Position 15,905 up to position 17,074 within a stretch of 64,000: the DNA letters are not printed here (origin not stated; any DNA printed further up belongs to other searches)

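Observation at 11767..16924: RNA-repair-like gene set: KxDG ligase, HAD 3'-phosphatase-like enzyme, plus the 2H phosphoesterase elsewhere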

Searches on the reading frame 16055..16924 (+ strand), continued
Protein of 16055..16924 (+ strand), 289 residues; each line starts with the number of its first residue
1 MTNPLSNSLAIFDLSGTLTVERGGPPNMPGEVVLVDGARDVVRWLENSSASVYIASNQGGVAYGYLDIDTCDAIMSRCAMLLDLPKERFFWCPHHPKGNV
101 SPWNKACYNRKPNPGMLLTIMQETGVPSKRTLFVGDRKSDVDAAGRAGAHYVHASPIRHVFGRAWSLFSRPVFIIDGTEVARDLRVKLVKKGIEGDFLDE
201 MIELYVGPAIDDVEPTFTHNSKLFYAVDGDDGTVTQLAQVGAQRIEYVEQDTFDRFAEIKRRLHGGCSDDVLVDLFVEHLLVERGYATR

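Call 47: predict_structure(alignment_id=A3)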
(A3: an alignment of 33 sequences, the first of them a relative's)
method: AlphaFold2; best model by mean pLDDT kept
length: 289 residues; sequences in the alignment: 33
mean_pLDDT: 72.0   pTM: 0.61
mean pLDDT of the five models: 72.0, 71.9, 70.9, 69.7, 68.3
residues with pLDDT >= 90: 134; 70-90: 24; 50-70: 38; < 50: 93
segments of 3 or more residues with pLDDT < 50: 166-179, 204-250, 259-274, 279-289
pLDDT, mean of each block of 10 residues (from residue 1): 81 96 86 92 92 97 97 97 98 98 98 98 97 97 98 82 50 42 60 61 44 37 37 34 35 50 45 49 40
secondary structure, 60 per line:
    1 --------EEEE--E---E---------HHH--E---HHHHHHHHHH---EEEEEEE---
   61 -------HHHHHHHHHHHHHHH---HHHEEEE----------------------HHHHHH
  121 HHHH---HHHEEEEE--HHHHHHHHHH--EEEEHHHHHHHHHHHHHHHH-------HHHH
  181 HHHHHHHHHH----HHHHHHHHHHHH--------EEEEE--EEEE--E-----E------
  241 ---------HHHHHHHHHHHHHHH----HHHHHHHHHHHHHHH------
elements in order: E9-12 H38-47 E51-57 H68-82 E89-92 H115-124 E131-135 H138-147 E150-153 H154-169 H177-190 H195-206 E215-219 E222-225 H250-264 H269-283

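Call 51: fold_search(model_id=the predicted structure, library=pdb)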
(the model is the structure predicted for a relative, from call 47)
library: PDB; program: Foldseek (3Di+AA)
matches with E <= 10: 1434; with E <= 0.001: 70
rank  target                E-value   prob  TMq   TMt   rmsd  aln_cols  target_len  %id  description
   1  3l8e_A                3.2e-11  1.00  0.48  0.73   4.0       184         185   23  Crystal Structure of apo form of D,D-heptose 1.7-bisphosphate phosphatase from E. Coli (released 2010-02-02)
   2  3l8e_B                6.5e-11  1.00  0.48  0.75   1.6       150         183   27  Crystal Structure of apo form of D,D-heptose 1.7-bisphosphate phosphatase from E. Coli (released 2010-02-02)
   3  2gmw_A                1.3e-10  1.00  0.47  0.73   1.9       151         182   27  Crystal Structure of D,D-heptose 1.7-bisphosphate phosphatase from E. Coli. (released 2007-04-10)
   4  2gmw_B                2.3e-10  1.00  0.48  0.73   3.6       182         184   24  Crystal Structure of D,D-heptose 1.7-bisphosphate phosphatase from E. Coli. (released 2007-04-10)
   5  2o2x                  2.7e-10  1.00  0.44  0.60   3.3       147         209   30  Crystal structure of a putative had-like phosphatase (mll2559) from mesorhizobium loti at 1.50 A resolution (released 2006-12-19)
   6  3l8h_A                4.9e-09  1.00  0.44  0.70   1.8       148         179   28  Crystal Structure of D,D-heptose 1.7-bisphosphate phosphatase from B. bronchiseptica complexed with magnesium and phos (released 2010-02-02)
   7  2fpr_A                4.7e-08  1.00  0.41  0.71   4.0       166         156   17  Crystal structure the N-terminal domain of E. coli HisB. Apo Mg model. (released 2006-09-05)
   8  2fps_B                1.8e-07  1.00  0.42  0.70   4.3       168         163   18  Crystal structure of the N-terminal domain of E.coli HisB- Apo Ca model. (released 2006-09-05)
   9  2fps_A                1.9e-07  1.00  0.42  0.72   3.7       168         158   17  Crystal structure of the N-terminal domain of E.coli HisB- Apo Ca model. (released 2006-09-05)
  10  2fpr_B                3.7e-07  1.00  0.41  0.70   4.2       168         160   17  Crystal structure the N-terminal domain of E. coli HisB. Apo Mg model. (released 2006-09-05)
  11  3zvl                  6.8e-06  1.00  0.39  0.30   4.5       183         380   20  The structural basis for substrate recognition by mammalian polynucleotide kinase 3' phosphatase (released 2011-11-16)
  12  3u7g_A                8.1e-06  1.00  0.44  0.34   2.7       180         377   20  Crystal structure of mPNKP catalytic fragment (D170A) bound to single-stranded DNA (TCCTAp) (released 2011-12-14)
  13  6hyj_B                9.1e-06  1.00  0.35  0.44   7.9       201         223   13  PSPH Human phosphoserine phosphatase (released 2019-06-12)
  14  1yj5_B                1.6e-05  1.00  0.41  0.31   4.0       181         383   23  Molecular architecture of mammalian polynucleotide kinase, a DNA repair enzyme (released 2005-03-15)
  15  3u7h_B                1.7e-05  1.00  0.43  0.34   3.2       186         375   20  Crystal structure of mPNKP catalytic fragment (D170A) bound to single-stranded DNA (TCCTTp) (released 2011-12-14)
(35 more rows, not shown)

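Call 67: find_related_loci(query=window:16055-16924:+, collection=viral_contigs, flank=10000)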
Query window:16055-16924:+ (289 aa) in viral_contigs; peptide patterns used: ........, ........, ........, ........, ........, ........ (x = any residue, [..] = any of these).
7 stretches matched a pattern, but none encodes a relative of the query by tblastn (E <= 1e-3).

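Call 80: search_protein_families(library=pfam, proteins=[P0006, P0008, P0003], max_evalue=0.01)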
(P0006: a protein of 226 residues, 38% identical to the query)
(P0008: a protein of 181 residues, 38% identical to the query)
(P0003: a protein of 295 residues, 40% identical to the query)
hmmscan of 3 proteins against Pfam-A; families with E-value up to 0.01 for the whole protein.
P0006 (226 aa): 5 families
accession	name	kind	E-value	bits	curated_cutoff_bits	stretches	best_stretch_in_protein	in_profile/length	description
PF08645.17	PNK3P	-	3.2e-13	50.2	22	1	62-191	2-127/161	Polynucleotide kinase 3 phosphatase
PF13419.12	HAD_2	-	2.6e-12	47.7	23.8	1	154-206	125-177/178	Haloacid dehalogenase-like hydrolase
PF00702.32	Hydrolase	-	1.3e-10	42.5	26.4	1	86-201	96-191/191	haloacid dehalogenase-like hydrolase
PF13242.12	Hydrolase_like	-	3.5e-08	33.7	22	1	163-205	3-46/75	HAD-hyrolase-like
PF12710.13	HAD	-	2.6e-05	25.2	27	0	63-93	1-37/189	haloacid dehalogenase-like hydrolase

P0008 (181 aa): 4 families
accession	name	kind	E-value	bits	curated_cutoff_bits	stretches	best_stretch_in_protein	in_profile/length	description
PF00702.32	Hydrolase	-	3.8e-11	44.2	26.4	1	43-154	100-191/191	haloacid dehalogenase-like hydrolase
PF13242.12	Hydrolase_like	-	1.9e-10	41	22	1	115-156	2-44/75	HAD-hyrolase-like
PF13419.12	HAD_2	-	2e-09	38.3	23.8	1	116-157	134-175/178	Haloacid dehalogenase-like hydrolase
PF08645.17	PNK3P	-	8.5e-08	32.5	22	1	10-131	2-110/161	Polynucleotide kinase 3 phosphatase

P0003 (295 aa): 4 families
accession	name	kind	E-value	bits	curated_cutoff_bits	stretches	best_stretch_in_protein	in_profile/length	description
PF00702.32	Hydrolase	-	2e-11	45.1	26.4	1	25-140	96-191/191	haloacid dehalogenase-like hydrolase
PF13419.12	HAD_2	-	1.3e-10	42.1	23.8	1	102-143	134-175/178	Haloacid dehalogenase-like hydrolase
PF13242.12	Hydrolase_like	-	3e-07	30.7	22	1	101-142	2-44/75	HAD-hyrolase-like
PF08645.17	PNK3P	-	5e-07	30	22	1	2-131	2-128/161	Polynucleotide kinase 3 phosphatase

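Call 81: search_solved_structures(query=P0006, max_evalue=0.01, show_alignments=0)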
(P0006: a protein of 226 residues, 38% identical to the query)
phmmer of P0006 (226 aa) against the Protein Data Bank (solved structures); distinct sequences matched with E-value up to 0.01: 16.
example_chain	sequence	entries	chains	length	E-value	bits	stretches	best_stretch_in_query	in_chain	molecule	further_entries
2gmw_A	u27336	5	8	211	7.2e-17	64.5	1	60-201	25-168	D,D-heptose 1,7-bisphosphate phosphatase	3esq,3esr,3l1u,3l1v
3l8e_A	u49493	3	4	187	7.6e-17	64.4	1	62-201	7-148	D,D-heptose 1,7-bisphosphate phosphatase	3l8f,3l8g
2o2x_A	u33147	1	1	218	2.6e-11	46.3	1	85-208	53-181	hypothetical protein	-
4pnh_A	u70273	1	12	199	2.7e-11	46.3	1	61-203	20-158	D,D-heptose 1,7-bisphosphate phosphatase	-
1yj5_A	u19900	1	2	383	6.8e-10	41.7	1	61-140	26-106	5' polynucleotide kinase-3' phosphatase catalytic domain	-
3zvl_A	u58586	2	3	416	7.9e-10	41.5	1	61-140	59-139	BIFUNCTIONAL POLYNUCLEOTIDE PHOSPHATASE/KINASE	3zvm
3l8h_A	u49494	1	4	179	2.7e-09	39.7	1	61-208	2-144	Putative haloacid dehalogenase-like hydrolase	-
3zvn_A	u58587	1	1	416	3.8e-09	39.2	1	61-140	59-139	BIFUNCTIONAL POLYNUCLEOTIDE PHOSPHATASE/KINASE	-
3u7g_A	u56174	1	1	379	8e-09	38.2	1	62-140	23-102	Bifunctional polynucleotide phosphatase/kinase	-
3u7e_B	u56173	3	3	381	8.1e-09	38.1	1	62-140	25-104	Bifunctional polynucleotide phosphatase/kinase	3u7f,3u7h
2hdo_A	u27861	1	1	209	7.7e-06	28.4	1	153-212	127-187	Phosphoglycolate phosphatase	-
4rn3_A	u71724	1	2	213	0.002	20.5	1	162-205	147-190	HAD superfamily hydrolase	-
4bkm_A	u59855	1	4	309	0.0044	19.4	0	164-192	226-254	PYRIDOXAL PHOSPHATE PHOSPHATASE, PHOSPHOGLYCOLATE PHOSPHATASE, PYRIDOXAL PHOSPHATE PHOSPHA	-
4bx2_A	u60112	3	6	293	0.0085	18.4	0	163-192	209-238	PYRIDOXAL PHOSPHATE PHOSPHATASE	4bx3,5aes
8qfw_A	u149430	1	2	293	0.0087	18.4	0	163-192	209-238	Chronophin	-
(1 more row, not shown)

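Call 82: search_protein_families(library=ncbifam, proteins=[P0006, P0008, P0003, P0007, P0010], max_evalue=0.0001)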
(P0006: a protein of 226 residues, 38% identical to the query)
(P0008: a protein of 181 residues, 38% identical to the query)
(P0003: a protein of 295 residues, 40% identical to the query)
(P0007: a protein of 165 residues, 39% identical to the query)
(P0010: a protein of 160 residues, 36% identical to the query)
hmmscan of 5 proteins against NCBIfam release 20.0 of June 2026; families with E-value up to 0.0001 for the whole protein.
P0006 (226 aa): 17 families
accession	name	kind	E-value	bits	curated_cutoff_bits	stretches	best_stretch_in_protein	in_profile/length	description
NF006506.0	PRK08942.1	equivalog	9.7e-22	77.4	178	1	60-203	3-142/182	D-glycero-beta-D-manno-heptose 1,7-bisphosphate 7-phosphatase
TIGR01656.1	Histidinol-ppas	subfamily_domain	2.9e-21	75.9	84.15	1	62-206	2-144/149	histidinol-phosphate phosphatase domain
TIGR01662.1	HAD-SF-IIIA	subfamily_domain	4.5e-20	72.2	44.6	1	62-206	2-137/141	HAD-IIIA family hydrolase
TIGR01664.1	DNA-3'-Pase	equivalog_domain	5.2e-14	52.5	107.65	1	61-209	14-164/167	DNA 3'-phosphatase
TIGR00213.1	GmhB_yaeD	subfamily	7.5e-13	48.5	149.6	1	84-200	22-142/176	D-glycero-beta-D-manno-heptose 1,7-bisphosphate 7-phosphatase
TIGR01663.1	PNK-3'Pase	equivalog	1.4e-11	43.5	502.8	1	63-193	167-295/520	bifunctional polynucleotide phosphatase/kinase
NF005264.0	PRK06769.1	equivalog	4.5e-11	42.9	217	1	60-203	4-132/175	HAD-IIIA family hydrolase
NF009695.0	PRK13222.1-2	equivalog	5.4e-09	35.9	225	1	160-203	146-189/226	phosphoglycolate phosphatase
TIGR01449.2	PGP_bact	equivalog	2.2e-08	33.9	180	1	159-209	136-186/213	phosphoglycolate phosphatase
NF009694.0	PRK13222.1-1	equivalog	7.1e-07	28.8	415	1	158-203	161-206/252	phosphoglycolate phosphatase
TIGR01549.1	HAD-SF-IA-v1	subfamily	3.5e-06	27.5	23.3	0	157-201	106-149/149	HAD-IA family hydrolase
NF009698.0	PRK13223.1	equivalog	9e-06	25.1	466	1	160-204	153-197/272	phosphoglycolate phosphatase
NF009697.0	PRK13222.1-4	equivalog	1.2e-05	24.8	327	0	159-203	145-189/232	phosphoglycolate phosphatase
NF003937.0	PRK05446.1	equivalog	4.4e-05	22.6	443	1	142-203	90-144/355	bifunctional histidinol-phosphatase/imidazoleglycerol-phosphate dehydratase HisB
TIGR01509.1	HAD-SF-IA-v3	subfamily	4.7e-05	23.6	29.4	0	156-204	103-151/154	HAD-IA family hydrolase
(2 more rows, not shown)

P0008 (181 aa): 18 families
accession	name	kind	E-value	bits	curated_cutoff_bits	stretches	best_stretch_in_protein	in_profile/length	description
TIGR01662.1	HAD-SF-IIIA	subfamily_domain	1e-19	71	44.6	1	9-157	1-135/141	HAD-IIIA family hydrolase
TIGR01656.1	Histidinol-ppas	subfamily_domain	1.6e-17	63.8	84.15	1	10-157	2-142/149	histidinol-phosphate phosphatase domain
NF006506.0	PRK08942.1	equivalog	2.8e-16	59.6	178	1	8-156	3-142/182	D-glycero-beta-D-manno-heptose 1,7-bisphosphate 7-phosphatase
TIGR01664.1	DNA-3'-Pase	equivalog_domain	5.8e-12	45.8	107.65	1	6-142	11-135/167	DNA 3'-phosphatase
NF009695.0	PRK13222.1-2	equivalog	4.7e-11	42.6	225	1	116-156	149-189/226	phosphoglycolate phosphatase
TIGR00213.1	GmhB_yaeD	subfamily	1.6e-09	37.6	149.6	1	24-154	12-143/176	D-glycero-beta-D-manno-heptose 1,7-bisphosphate 7-phosphatase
TIGR01449.2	PGP_bact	equivalog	5.1e-09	36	180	1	116-165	140-189/213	phosphoglycolate phosphatase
NF003937.0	PRK05446.1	equivalog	6.1e-09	35.3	443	1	8-156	3-144/355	bifunctional histidinol-phosphatase/imidazoleglycerol-phosphate dehydratase HisB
TIGR01663.1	PNK-3'Pase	equivalog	7.7e-08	31.2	502.8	1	6-130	162-272/520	bifunctional polynucleotide phosphatase/kinase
NF050049.1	HBPPhtaseGmhB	domain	8.2e-08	32.2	250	1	34-154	21-137/171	D-glycero-alpha-D-manno-heptose-1,7-bisphosphate 7-phosphatase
TIGR01261.1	hisB_Nterm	equivalog_domain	2.5e-06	27.1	140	1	10-152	3-138/161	histidinol-phosphatase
TIGR01509.1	HAD-SF-IA-v3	subfamily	4.2e-06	27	29.4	0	115-156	109-150/154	HAD-IA family hydrolase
NF009698.0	PRK13223.1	equivalog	7.4e-06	25.3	466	0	116-170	156-210/272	phosphoglycolate phosphatase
NF009694.0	PRK13222.1-1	equivalog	7.5e-06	25.4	415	0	115-156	165-206/252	phosphoglycolate phosphatase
TIGR01549.1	HAD-SF-IA-v1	subfamily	9.2e-06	26.1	23.3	0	109-154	106-149/149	HAD-IA family hydrolase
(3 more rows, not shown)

P0003 (295 aa): 16 families
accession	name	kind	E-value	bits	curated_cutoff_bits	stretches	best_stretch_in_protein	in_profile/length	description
TIGR01662.1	HAD-SF-IIIA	subfamily_domain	6.1e-24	84.7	44.6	1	2-143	2-135/141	HAD-IIIA family hydrolase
TIGR01656.1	Histidinol-ppas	subfamily_domain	2.9e-21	75.9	84.15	1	3-143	3-142/149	histidinol-phosphate phosphatase domain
NF006506.0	PRK08942.1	equivalog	4.1e-20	72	178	1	2-142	5-142/182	D-glycero-beta-D-manno-heptose 1,7-bisphosphate 7-phosphatase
TIGR00213.1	GmhB_yaeD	subfamily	1.1e-14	54.5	149.6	1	3-142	4-145/176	D-glycero-beta-D-manno-heptose 1,7-bisphosphate 7-phosphatase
TIGR01449.2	PGP_bact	equivalog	8.3e-10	38.5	180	1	101-143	139-181/213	phosphoglycolate phosphatase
NF009695.0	PRK13222.1-2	equivalog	4.1e-08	33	225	0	102-142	149-189/226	phosphoglycolate phosphatase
NF050049.1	HBPPhtaseGmhB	domain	5.9e-08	32.7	250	1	5-142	8-139/171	D-glycero-alpha-D-manno-heptose-1,7-bisphosphate 7-phosphatase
NF009698.0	PRK13223.1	equivalog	7.9e-08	31.8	466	1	102-142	156-196/272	phosphoglycolate phosphatase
NF003937.0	PRK05446.1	equivalog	2.6e-07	30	443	1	3-142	6-144/355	bifunctional histidinol-phosphatase/imidazoleglycerol-phosphate dehydratase HisB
NF005264.0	PRK06769.1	equivalog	6.7e-07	29.3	217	1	3-140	7-130/175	HAD-IIIA family hydrolase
NF009694.0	PRK13222.1-1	equivalog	2.4e-06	27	415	1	101-141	165-205/252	phosphoglycolate phosphatase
TIGR01549.1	HAD-SF-IA-v1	subfamily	3.2e-06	27.6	23.3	0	100-140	110-149/149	HAD-IA family hydrolase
TIGR01261.1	hisB_Nterm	equivalog_domain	6e-06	25.8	140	1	3-142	4-142/161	histidinol-phosphatase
TIGR01664.1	DNA-3'-Pase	equivalog_domain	9.3e-06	25.7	107.65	1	2-150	15-166/167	DNA 3'-phosphatase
NF009697.0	PRK13222.1-4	equivalog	2.4e-05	23.8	327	0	101-142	148-189/232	phosphoglycolate phosphatase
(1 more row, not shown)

P0007 (165 aa): 20 families
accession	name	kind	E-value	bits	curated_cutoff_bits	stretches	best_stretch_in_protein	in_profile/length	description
TIGR01662.1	HAD-SF-IIIA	subfamily_domain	1.1e-22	80.7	44.6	1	8-156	1-137/141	HAD-IIIA family hydrolase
TIGR01656.1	Histidinol-ppas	subfamily_domain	2.9e-22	79.2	84.15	1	9-154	2-142/149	histidinol-phosphate phosphatase domain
NF006506.0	PRK08942.1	equivalog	5.1e-21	75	178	1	7-152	3-141/182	D-glycero-beta-D-manno-heptose 1,7-bisphosphate 7-phosphatase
TIGR01664.1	DNA-3'-Pase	equivalog_domain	7e-18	65.1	107.65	1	8-161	14-166/167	DNA 3'-phosphatase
TIGR00213.1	GmhB_yaeD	subfamily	3.7e-16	59.3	149.6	1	10-152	4-144/176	D-glycero-beta-D-manno-heptose 1,7-bisphosphate 7-phosphatase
TIGR01663.1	PNK-3'Pase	equivalog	3.9e-13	48.6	502.8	1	10-151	167-302/520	bifunctional polynucleotide phosphatase/kinase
NF050049.1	HBPPhtaseGmhB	domain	2.5e-09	37.2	250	1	27-151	20-137/171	D-glycero-alpha-D-manno-heptose-1,7-bisphosphate 7-phosphatase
NF009695.0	PRK13222.1-2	equivalog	8e-09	35.3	225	1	111-153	147-189/226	phosphoglycolate phosphatase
NF005264.0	PRK06769.1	equivalog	9.5e-09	35.3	217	1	5-152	2-131/175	HAD-IIIA family hydrolase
NF003937.0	PRK05446.1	equivalog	5.2e-08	32.3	443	1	8-152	4-143/355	bifunctional histidinol-phosphatase/imidazoleglycerol-phosphate dehydratase HisB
TIGR01549.1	HAD-SF-IA-v1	subfamily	1.6e-07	31.8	23.3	1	105-150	104-148/149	HAD-IA family hydrolase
TIGR01261.1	hisB_Nterm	equivalog_domain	2.3e-07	30.5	140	1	9-151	3-140/161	histidinol-phosphatase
TIGR01509.1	HAD-SF-IA-v3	subfamily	3.2e-07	30.6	29.4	1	10-150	2-147/154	HAD-IA family hydrolase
TIGR02253.1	CTE7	subfamily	4e-06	26.7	169.75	0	111-150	147-187/221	TIGR02253 family HAD-type hydrolase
NF009804.0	PRK13288.1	equivalog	4e-06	26.5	218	0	112-151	136-175/215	pyrophosphatase PpaX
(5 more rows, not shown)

P0010 (160 aa): 15 families
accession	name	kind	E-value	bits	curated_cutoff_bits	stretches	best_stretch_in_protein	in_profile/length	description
TIGR01662.1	HAD-SF-IIIA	subfamily_domain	1.7e-21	76.8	44.6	1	4-150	1-138/141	HAD-IIIA family hydrolase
TIGR01656.1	Histidinol-ppas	subfamily_domain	1.6e-16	60.5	84.15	1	5-148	2-143/149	histidinol-phosphate phosphatase domain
NF006506.0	PRK08942.1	equivalog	3.5e-15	56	178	1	3-146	3-142/182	D-glycero-beta-D-manno-heptose 1,7-bisphosphate 7-phosphatase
TIGR00213.1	GmhB_yaeD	subfamily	3.2e-13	49.7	149.6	1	6-146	4-145/176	D-glycero-beta-D-manno-heptose 1,7-bisphosphate 7-phosphatase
TIGR01664.1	DNA-3'-Pase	equivalog_domain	5.2e-13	49.2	107.65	1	2-154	12-166/167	DNA 3'-phosphatase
TIGR01663.1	PNK-3'Pase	equivalog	1.8e-08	33.2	502.8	1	3-134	164-290/520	bifunctional polynucleotide phosphatase/kinase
NF003937.0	PRK05446.1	equivalog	2.7e-08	33.2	443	1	1-157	1-156/355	bifunctional histidinol-phosphatase/imidazoleglycerol-phosphate dehydratase HisB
NF009695.0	PRK13222.1-2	equivalog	6.1e-08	32.4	225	0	105-146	148-189/226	phosphoglycolate phosphatase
NF050049.1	HBPPhtaseGmhB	domain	2.8e-07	30.5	250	1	25-145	22-138/171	D-glycero-alpha-D-manno-heptose-1,7-bisphosphate 7-phosphatase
TIGR01261.1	hisB_Nterm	equivalog_domain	3.2e-07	30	140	1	4-157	2-154/161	histidinol-phosphatase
NF009698.0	PRK13223.1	equivalog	1.5e-06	27.6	466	0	106-146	156-196/272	phosphoglycolate phosphatase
TIGR01681.1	HAD-SF-IIIC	subfamily_domain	6.2e-06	27.1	35.75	1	4-56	1-57/132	HAD-IIIC family phosphatase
TIGR01449.2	PGP_bact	equivalog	8.4e-06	25.5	180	0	105-148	139-182/213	phosphoglycolate phosphatase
NF009697.0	PRK13222.1-4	equivalog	3.4e-05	23.3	327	0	102-145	145-188/232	phosphoglycolate phosphatase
NF005264.0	PRK06769.1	equivalog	7e-05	22.7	217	1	2-145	3-131/175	HAD-IIIA family hydrolase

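Call 96: fold_search(model_id=the predicted structure, library=viral)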
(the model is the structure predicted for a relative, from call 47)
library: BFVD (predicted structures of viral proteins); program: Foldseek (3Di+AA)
matches with E <= 10: 514; with E <= 0.001: 21
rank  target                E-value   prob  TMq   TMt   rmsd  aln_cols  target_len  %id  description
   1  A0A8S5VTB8            1.7e-08  1.00  0.42  0.48   4.6       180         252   22  (no name in the UniProt tables at hand)
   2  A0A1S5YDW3            9.0e-07  1.00  0.41  0.34   3.8       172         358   22  NRK-1 [Betabaculovirus altermyunipunctae]
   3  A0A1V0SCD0            3.9e-06  1.00  0.43  0.35   2.8       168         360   19  Polynucleotide phosphatase/kinase [Catovirus CTV1]
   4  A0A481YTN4            5.0e-06  1.00  0.40  0.35   5.1       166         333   22  Polynucleotide kinase 3 phosphatase [Marseillevirus LCMAC101]
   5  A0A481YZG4            1.2e-05  1.00  0.39  0.67   3.6       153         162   19  Haloacid dehalogenase-like hydrolase [Marseillevirus LCMAC202]
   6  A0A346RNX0            2.2e-05  1.00  0.35  0.30   4.1       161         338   15  Nrk1 [Cryptophlebia peltastica nucleopolyhedrovirus]
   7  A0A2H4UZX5            5.0e-05  1.00  0.38  0.65   3.6       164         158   13  NRK-1 [Operophtera brumata nucleopolyhedrovirus]
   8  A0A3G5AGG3            7.2e-05  1.00  0.41  0.37   3.5       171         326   20  PNK3P-domain-containing protein [Solumvirus sp.]
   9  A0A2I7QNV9            1.2e-04  1.00  0.33  0.42   6.4       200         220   12  (no name in the UniProt tables at hand)
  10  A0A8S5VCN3            1.5e-04  1.00  0.36  0.17   4.0       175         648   11  Nicotinamide phosphoribosyltransferase [Siphoviridae sp. ctDXu9]
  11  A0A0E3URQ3            1.5e-04  1.00  0.35  0.38   5.3       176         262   15  Nrk1 [Lambdina fiscellaria nucleopolyhedrovirus]
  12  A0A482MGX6            2.5e-04  0.96  0.29  0.19  26.5       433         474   14  Haloacid dehydrogenase-like superfamily protein [Serratia phage MTx]
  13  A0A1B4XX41            2.6e-04  1.00  0.34  0.29   5.2       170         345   10  Pnk [Tenacibaculum phage pT24]
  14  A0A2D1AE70            3.4e-04  1.00  0.34  0.43   4.3       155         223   14  Polynucleotide kinase [Rhodococcus phage Trina]
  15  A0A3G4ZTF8            5.1e-04  1.00  0.33  0.59   4.9       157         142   14  Uncharacterized protein [Edafosvirus sp.]
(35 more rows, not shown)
